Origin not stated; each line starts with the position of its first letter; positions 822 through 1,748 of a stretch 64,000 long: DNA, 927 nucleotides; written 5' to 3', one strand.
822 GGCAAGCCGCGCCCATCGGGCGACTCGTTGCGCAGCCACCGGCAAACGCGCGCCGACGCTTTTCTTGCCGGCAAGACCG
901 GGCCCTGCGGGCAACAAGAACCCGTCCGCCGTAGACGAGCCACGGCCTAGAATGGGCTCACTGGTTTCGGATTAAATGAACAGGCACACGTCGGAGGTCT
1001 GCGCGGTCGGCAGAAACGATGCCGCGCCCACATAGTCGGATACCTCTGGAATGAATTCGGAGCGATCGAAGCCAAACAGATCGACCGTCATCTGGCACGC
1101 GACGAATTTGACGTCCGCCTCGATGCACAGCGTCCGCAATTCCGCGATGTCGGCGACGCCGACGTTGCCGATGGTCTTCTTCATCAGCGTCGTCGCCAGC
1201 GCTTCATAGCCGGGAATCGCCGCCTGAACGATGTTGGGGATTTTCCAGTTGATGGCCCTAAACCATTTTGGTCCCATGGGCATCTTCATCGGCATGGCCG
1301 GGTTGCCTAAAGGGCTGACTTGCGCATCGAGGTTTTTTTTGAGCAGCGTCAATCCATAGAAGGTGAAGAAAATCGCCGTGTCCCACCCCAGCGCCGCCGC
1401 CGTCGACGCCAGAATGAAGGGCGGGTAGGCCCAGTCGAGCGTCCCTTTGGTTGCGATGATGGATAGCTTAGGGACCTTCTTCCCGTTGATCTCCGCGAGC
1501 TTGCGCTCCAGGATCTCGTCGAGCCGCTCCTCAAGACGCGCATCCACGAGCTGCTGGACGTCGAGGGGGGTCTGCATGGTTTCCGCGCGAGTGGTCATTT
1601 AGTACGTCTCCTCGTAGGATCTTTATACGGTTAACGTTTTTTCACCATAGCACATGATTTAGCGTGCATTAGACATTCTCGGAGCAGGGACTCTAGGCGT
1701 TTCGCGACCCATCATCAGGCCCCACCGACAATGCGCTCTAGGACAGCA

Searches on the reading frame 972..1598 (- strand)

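Call 33: search_protein_families(library=ncbifam, proteins=[window:972-1598:-], max_evalue=0.00001)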
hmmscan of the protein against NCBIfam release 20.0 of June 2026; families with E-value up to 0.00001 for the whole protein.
window:972-1598:- (208 aa): 1 family
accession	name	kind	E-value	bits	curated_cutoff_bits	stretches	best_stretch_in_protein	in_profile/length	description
NF047629.1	SulfCarrDsrE2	equivalog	5.3e-65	218.4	210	1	44-208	5-159/159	sulfur carrier protein DsrE2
